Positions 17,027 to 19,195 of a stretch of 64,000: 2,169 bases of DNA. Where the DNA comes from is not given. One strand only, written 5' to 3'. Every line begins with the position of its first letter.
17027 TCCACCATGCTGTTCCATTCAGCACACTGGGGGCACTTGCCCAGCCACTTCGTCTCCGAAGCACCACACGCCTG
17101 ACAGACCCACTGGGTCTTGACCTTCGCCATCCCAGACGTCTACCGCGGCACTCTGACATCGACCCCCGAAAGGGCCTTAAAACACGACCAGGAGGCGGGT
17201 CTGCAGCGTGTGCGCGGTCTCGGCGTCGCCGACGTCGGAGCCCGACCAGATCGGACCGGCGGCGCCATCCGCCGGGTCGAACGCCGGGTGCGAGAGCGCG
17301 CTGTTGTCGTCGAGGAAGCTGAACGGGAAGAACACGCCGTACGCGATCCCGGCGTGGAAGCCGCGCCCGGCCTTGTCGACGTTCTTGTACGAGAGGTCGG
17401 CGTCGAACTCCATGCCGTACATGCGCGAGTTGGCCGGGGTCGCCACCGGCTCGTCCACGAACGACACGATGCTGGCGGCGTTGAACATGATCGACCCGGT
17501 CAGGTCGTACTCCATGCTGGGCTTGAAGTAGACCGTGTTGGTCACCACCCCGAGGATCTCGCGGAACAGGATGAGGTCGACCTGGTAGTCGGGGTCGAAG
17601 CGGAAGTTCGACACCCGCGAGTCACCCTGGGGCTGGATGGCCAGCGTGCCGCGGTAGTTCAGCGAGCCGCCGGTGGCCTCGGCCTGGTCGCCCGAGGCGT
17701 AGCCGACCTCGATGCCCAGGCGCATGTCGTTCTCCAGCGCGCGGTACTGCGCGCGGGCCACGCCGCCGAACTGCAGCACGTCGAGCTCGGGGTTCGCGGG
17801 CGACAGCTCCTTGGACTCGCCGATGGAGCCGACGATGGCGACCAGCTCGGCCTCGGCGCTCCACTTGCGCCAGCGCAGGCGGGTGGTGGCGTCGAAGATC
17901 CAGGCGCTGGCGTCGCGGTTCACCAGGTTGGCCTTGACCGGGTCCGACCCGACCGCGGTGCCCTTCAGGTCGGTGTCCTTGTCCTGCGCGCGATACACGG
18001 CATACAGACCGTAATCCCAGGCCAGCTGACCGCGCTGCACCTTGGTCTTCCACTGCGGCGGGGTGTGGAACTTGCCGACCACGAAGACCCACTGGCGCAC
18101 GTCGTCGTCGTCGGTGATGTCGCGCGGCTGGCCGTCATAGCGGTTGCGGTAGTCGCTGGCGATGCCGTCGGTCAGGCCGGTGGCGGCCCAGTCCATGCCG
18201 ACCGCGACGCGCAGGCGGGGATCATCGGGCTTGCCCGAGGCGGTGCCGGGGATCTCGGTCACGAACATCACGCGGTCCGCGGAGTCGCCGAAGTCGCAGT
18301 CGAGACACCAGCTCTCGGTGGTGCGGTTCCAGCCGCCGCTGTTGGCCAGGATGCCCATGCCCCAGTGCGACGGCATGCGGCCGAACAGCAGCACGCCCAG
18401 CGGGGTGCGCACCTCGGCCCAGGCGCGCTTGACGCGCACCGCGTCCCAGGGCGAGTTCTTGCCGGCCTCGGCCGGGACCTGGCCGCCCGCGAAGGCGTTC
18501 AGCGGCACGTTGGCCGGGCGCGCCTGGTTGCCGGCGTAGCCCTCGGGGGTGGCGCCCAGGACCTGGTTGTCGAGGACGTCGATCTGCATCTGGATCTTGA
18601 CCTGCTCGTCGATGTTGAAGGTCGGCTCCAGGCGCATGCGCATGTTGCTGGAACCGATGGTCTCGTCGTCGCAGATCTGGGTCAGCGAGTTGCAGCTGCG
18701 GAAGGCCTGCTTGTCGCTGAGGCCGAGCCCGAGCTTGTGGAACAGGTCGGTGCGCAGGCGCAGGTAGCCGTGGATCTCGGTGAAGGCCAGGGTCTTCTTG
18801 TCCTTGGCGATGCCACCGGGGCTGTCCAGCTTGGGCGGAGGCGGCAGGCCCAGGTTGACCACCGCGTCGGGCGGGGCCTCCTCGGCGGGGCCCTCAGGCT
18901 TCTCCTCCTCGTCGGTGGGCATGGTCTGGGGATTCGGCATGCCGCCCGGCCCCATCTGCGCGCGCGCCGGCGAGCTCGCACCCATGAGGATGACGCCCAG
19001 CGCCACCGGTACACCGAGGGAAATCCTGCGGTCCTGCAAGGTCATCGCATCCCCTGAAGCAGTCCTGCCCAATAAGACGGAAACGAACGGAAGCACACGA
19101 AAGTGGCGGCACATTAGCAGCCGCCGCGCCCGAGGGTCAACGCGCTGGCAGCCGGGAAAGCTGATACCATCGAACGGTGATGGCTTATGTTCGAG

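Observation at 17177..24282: Two-gene operon of extreme Cys/Asp-rich lipoproteins, divergent from an outer-membrane barrel gene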

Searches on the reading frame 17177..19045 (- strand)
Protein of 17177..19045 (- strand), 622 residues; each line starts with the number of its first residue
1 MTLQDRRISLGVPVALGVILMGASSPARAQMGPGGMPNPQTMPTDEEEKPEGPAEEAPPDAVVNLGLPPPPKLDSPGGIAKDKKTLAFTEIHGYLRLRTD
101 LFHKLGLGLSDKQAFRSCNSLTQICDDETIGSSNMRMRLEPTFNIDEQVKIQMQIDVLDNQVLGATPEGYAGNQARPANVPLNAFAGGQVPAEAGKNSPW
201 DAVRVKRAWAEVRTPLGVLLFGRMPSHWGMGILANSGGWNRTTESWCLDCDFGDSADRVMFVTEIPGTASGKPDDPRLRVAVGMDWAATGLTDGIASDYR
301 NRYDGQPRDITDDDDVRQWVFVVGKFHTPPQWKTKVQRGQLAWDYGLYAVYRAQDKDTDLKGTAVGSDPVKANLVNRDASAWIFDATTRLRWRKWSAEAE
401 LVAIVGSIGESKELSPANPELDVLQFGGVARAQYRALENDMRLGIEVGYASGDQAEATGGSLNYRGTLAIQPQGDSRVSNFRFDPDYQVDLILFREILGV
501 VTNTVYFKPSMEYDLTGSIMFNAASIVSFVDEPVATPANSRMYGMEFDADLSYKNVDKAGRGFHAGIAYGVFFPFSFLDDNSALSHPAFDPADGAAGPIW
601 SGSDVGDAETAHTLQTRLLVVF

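Call 4: search_protein_families(library=pfam, proteins=[window:17177-19045:-], max_evalue=0.1)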
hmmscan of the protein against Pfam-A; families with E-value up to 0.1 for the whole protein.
window:17177-19045:- (622 aa): 0 families

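Call 5: search_protein_families(library=ncbifam, proteins=[window:17177-19045:-], max_evalue=0.1)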
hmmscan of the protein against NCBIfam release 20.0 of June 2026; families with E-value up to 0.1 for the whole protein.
window:17177-19045:- (622 aa): 1 family
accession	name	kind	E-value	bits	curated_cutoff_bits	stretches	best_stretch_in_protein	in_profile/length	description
TIGR04551.1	TIGR04551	subfamily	1.1e-140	470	300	1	90-622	2-519/519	TIGR04551 family protein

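Call 10: find_homologous_proteins(query=window:17177-19045:-, max_evalue=1e-10)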
Query window:17177-19045:- (622 aa): 1030 proteins with E <= 1e-10 among 8000 candidates; the best 120 are listed.
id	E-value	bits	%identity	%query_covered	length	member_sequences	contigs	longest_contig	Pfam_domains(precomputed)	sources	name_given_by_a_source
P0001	0.0e+0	1424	99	100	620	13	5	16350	-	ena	-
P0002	1.6e-158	547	49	96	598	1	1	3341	-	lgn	-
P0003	1.6e-156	541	46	93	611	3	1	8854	-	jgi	jgi:uncharacterized protein (TIGR04551 family)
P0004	8.7e-155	535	48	93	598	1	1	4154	-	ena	-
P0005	7.9e-154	532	48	93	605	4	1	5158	-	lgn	-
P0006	2.1e-152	527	49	95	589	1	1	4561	-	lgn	-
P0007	2.5e-151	523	48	98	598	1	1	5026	-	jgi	-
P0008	6.2e-151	522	46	92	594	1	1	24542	-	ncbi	-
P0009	1.5e-149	518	45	97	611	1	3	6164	-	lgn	-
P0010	5.3e-149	516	45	100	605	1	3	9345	-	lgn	-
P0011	6.6e-149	515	48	91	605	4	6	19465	-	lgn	-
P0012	8.6e-149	515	46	96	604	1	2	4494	-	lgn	-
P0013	1.0e-148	515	45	100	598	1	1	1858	-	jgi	jgi:uncharacterized protein (TIGR04551 family)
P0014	1.9e-148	514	46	97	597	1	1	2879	-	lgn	-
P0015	7.3e-148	512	46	98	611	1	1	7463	-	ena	-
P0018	6.6e-147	509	45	92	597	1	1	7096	-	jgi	jgi:uncharacterized protein (TIGR04551 family)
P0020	1.5e-146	508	46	93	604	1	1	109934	-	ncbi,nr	ncbi:MAG: TIGR04551 family protein [Deltaproteobacteria bacterium]|nr:TIGR04551 family protein [Delt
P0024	2.4e-143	497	48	93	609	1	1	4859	-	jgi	jgi:uncharacterized protein (TIGR04551 family)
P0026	2.1e-142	494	46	97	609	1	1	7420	-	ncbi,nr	ncbi:MAG TPA: TIGR04551 family protein [Kofleriaceae bacterium]|nr:TIGR04551 family protein [Kofleri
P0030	7.3e-138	479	44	99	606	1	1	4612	-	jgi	jgi:uncharacterized protein (TIGR04551 family)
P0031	4.9e-137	476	43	92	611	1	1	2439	-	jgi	jgi:uncharacterized protein (TIGR04551 family)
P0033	1.0e-135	472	46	94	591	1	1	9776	-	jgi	jgi:uncharacterized protein (TIGR04551 family)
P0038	6.8e-132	459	43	99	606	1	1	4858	-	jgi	jgi:uncharacterized protein (TIGR04551 family)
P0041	1.3e-130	455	42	98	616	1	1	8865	-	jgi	jgi:uncharacterized protein (TIGR04551 family)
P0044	7.1e-129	449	42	100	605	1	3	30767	-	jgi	jgi:uncharacterized protein (TIGR04551 family)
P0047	1.7e-126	441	42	96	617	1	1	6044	-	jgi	jgi:uncharacterized protein (TIGR04551 family)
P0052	1.3e-125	439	42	97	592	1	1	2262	-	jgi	jgi:uncharacterized protein (TIGR04551 family)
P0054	5.8e-125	436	44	86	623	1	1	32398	-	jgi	jgi:uncharacterized protein (TIGR04551 family)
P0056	1.2e-124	435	43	96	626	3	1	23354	-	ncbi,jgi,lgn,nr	ncbi:MAG TPA: TIGR04551 family protein [Polyangia bacterium]|nr:TIGR04551 family protein [Polyangia 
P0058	1.0e-123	432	42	85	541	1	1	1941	-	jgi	jgi:uncharacterized protein (TIGR04551 family)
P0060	1.3e-123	432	42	93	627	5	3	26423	-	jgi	jgi:uncharacterized protein (TIGR04551 family)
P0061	4.6e-123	430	42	98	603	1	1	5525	-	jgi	jgi:uncharacterized protein (TIGR04551 family)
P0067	1.4e-121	425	41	93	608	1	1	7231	-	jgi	jgi:uncharacterized protein (TIGR04551 family)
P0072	6.3e-121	423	42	93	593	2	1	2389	-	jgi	jgi:uncharacterized protein (TIGR04551 family)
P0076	1.2e-120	422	41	99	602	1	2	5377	-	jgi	jgi:uncharacterized protein (TIGR04551 family)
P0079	1.3e-120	422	40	93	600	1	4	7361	-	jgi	jgi:uncharacterized protein (TIGR04551 family)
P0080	1.6e-120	422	40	98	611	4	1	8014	-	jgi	jgi:uncharacterized protein (TIGR04551 family)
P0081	2.5e-120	421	41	99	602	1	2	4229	-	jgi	jgi:uncharacterized protein (TIGR04551 family)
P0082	2.7e-120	421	40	99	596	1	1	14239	-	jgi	jgi:uncharacterized protein (TIGR04551 family)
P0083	3.2e-120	421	39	99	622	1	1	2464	-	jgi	jgi:uncharacterized protein (TIGR04551 family)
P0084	3.6e-120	421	39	99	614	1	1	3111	-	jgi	jgi:uncharacterized protein (TIGR04551 family)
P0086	1.1e-119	419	42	98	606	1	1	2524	-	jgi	jgi:uncharacterized protein (TIGR04551 family)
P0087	1.6e-119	418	41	99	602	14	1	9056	-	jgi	jgi:uncharacterized protein (TIGR04551 family)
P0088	2.2e-119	418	40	99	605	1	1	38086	-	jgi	jgi:uncharacterized protein (TIGR04551 family)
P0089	2.2e-119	418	42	93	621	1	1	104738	-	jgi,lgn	jgi:uncharacterized protein (TIGR04551 family)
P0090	2.3e-119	418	44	85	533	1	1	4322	-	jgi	jgi:uncharacterized protein (TIGR04551 family)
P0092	9.1e-119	416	40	96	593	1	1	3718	-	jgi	jgi:uncharacterized protein (TIGR04551 family)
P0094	1.6e-118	415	41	99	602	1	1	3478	-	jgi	jgi:uncharacterized protein (TIGR04551 family)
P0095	1.9e-118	415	40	93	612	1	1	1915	-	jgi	jgi:uncharacterized protein (TIGR04551 family)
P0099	2.8e-118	414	39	93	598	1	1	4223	-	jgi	jgi:uncharacterized protein (TIGR04551 family)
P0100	3.7e-118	414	42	93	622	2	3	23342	-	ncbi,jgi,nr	ncbi:MAG TPA: TIGR04551 family protein [Kofleriaceae bacterium]|jgi:uncharacterized protein (TIGR045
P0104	9.4e-118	413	40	98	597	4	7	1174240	-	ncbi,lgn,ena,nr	ncbi:MAG: TIGR04551 family protein [Kofleriaceae bacterium]|nr:TIGR04551 family protein [Kofleriacea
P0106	1.1e-117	412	39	98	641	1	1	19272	-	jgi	jgi:uncharacterized protein (TIGR04551 family)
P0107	1.3e-117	412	41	96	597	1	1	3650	-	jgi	jgi:uncharacterized protein (TIGR04551 family)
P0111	3.9e-117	411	40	99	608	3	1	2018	-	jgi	jgi:uncharacterized protein (TIGR04551 family)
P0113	5.1e-117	410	40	92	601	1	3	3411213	-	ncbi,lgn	ncbi:MAG: TIGR04551 family protein [Kofleriaceae bacterium]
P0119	2.4e-116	408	41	94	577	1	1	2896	-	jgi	jgi:uncharacterized protein (TIGR04551 family)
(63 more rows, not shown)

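Call 12: find_related_loci(query=A1, collection=genome_contigs, flank=10000)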
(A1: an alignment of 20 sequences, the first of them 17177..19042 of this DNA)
Query A1 (621 aa) in genome_contigs; peptide patterns used: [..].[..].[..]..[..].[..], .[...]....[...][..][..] (x = any residue, [..] = any of these).
278 stretches matched a pattern; 193 encode a relative of the query (tblastn E <= 1e-3); the best 80 are kept; 80 distinct loci.
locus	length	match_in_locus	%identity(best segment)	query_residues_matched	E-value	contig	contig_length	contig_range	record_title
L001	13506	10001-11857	99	1-621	0e+0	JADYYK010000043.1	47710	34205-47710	MAG: Deltaproteobacteria bacterium isolate SJ525 c_000000209051, whole genome shotgun sequence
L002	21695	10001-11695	46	44-621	3e-149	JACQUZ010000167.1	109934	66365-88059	MAG: Deltaproteobacteria bacterium isolate NC_groundwater_1450_Ag_S-0.65um_64_25 S_p65_S5_coassembly_k141_5228582, whole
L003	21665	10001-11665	46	45-600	1e-146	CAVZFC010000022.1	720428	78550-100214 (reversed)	MAG: uncultured delta proteobacterium isolate MFD05684.bin.1.145 genome assembly, contig: contig_58386, whole genome sho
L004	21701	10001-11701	44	42-621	5e-146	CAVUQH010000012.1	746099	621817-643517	MAG: uncultured delta proteobacterium isolate MFD05684.bin.1.144 genome assembly, contig: contig_55131, whole genome sho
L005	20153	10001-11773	41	13-621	3e-133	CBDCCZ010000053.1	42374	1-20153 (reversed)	MAG: Kofleriaceae bacterium isolate caca1a31-1498-42b1-a768-ee45f3446b2d genome assembly, contig: contig_53, whole genom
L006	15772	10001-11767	40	29-621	3e-132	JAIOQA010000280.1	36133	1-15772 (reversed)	MAG: Deltaproteobacteria bacterium isolate LakeFargette_0920_ALND_MAG_72_12 LacPavin_0920_ALND_scaffold_248622, whole ge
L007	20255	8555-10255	42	45-621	1e-128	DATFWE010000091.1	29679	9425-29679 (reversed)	MAG TPA_asm: Haliangiales bacterium isolate SMAG_U9482 k141_15013582, whole genome shotgun sequence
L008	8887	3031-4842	40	7-621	2e-128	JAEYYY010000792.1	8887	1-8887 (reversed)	MAG: Proteobacteria bacterium isolate OH_CBlB_71 k127_3170412, whole genome shotgun sequence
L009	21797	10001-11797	42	5-621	4e-128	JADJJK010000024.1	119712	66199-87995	MAG: Myxococcales bacterium isolate Ejby_18-Q3-R6-50_BATAC.353 tig00006194-10-1195580, whole genome shotgun sequence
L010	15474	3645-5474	43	26-621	6e-128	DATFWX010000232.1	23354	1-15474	MAG TPA_asm: Polyangia bacterium isolate SMAG_U9502 k141_4877468, whole genome shotgun sequence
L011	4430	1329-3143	41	13-621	1e-129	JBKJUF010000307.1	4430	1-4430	MAG: Kofleriaceae bacterium isolate ant_bin.650 k117_4137725, whole genome shotgun sequence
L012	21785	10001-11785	41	5-621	1e-127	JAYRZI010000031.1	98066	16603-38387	MAG: Haliangiales bacterium isolate EBPR_s472bin.6 NODE_190_length_98066_cov_7.429053, whole genome shotgun sequence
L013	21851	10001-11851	41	5-621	4e-126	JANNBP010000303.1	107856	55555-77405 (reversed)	MAG: Deltaproteobacteria bacterium isolate OTE_78_metabat_316 OTE_78_k141_4104400, whole genome shotgun sequence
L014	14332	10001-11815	40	13-621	5e-125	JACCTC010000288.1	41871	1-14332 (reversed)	MAG: Deltaproteobacteria bacterium isolate MGR_bin64 SD2897-2912_k127_1649762, whole genome shotgun sequence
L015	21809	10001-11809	39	6-621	1e-124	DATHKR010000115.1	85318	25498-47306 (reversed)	MAG TPA_asm: Kofleriaceae bacterium isolate SMAG_U12585 k141_265826, whole genome shotgun sequence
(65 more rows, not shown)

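Call 18: search_protein_families(library=ncbifam, proteins=[L001:4160-6550:+], max_evalue=0.01)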
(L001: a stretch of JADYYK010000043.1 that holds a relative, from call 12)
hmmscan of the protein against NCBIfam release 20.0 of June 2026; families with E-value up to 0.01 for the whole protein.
L001:4160-6550:+ (796 aa): 1 family
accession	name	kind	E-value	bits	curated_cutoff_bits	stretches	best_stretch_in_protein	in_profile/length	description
NF012200.0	choice_anch_D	domain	2.8e-19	69.6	45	2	181-281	2-102/108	choice-of-anchor D domain-containing protein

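Call 19: search_protein_families(library=pfam, proteins=[L001:4160-6550:+], max_evalue=0.01)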
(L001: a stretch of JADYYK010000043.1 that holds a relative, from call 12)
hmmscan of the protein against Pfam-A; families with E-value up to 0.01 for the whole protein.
L001:4160-6550:+ (796 aa): 4 families
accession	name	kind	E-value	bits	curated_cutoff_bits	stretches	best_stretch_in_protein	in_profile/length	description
PF22544.2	HYDIN_VesB_CFA65-like_Ig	-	3.4e-07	30.8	25.5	1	198-284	7-88/100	HYDIN/CFA65/VesB-like, Ig-like domain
PF18998.6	Flg_new_2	-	4.1e-07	30.3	23.6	1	392-460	11-71/73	Divergent InlB B-repeat domain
PF15780.11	ASH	-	4.2e-06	27.3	27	0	199-283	12-91/98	Abnormal spindle-like microcephaly-assoc'd, ASPM-SPD-2-Hydin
PF22073.2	Cep192_D4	-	8.5e-05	23.2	35.5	1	200-283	10-95/112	Cep192 domain 4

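Call 24: search_solved_structures(query=A1, max_evalue=1)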
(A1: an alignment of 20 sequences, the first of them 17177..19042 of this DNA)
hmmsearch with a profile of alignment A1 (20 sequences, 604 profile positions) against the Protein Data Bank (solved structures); distinct sequences matched with E-value up to 1: 0.

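Call 66: predict_structure(alignment_id=A1)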
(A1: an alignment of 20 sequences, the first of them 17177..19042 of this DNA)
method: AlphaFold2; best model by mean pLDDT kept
length: 621 residues; sequences in the alignment: 20
mean_pLDDT: 63.6   pTM: 0.67
mean pLDDT of the five models: 63.6, 62.8, 61.3, 59.4, 56.8
residues with pLDDT >= 90: 36; 70-90: 262; 50-70: 122; < 50: 201
segments of 3 or more residues with pLDDT < 50: 1-86, 111-125, 160-201, 226-237, 239-252, 287-307, 364-366, 485-488
pLDDT, mean of each block of 10 residues (from residue 1): 38 44 28 27 34 29 27 35 53 79 69 41 49 75 78 70 33 35 31 36 67 83 54 42 43 66 81 81 61 38 45 76 79 84 88 74 51 78 87 89 85 76 86 89 88 57 58 73 52 66 85 89 86 68 88 78 88 72 69 53 72 85 78
secondary structure, 60 per line:
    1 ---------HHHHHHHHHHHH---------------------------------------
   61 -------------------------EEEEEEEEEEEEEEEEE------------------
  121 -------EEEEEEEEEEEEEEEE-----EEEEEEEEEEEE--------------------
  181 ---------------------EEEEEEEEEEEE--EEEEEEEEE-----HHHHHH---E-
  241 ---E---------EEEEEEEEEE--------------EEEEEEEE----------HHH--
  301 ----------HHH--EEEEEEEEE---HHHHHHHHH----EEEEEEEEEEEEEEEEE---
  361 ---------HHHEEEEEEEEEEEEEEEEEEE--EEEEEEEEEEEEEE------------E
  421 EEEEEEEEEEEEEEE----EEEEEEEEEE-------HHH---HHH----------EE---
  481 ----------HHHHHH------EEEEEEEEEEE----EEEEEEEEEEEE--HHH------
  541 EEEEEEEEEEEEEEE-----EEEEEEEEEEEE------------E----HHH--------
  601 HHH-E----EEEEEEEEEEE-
elements in order: H10-21 E86-102 E128-143 E149-160 E202-213 E216-224 H230-235 E254-263 E278-285 E316-324 H328-336 E341-357 E373-391 E394-407 E420-435 E440-449 H491-496 E503-513 E518-529 E541-555 E561-572 E610-620
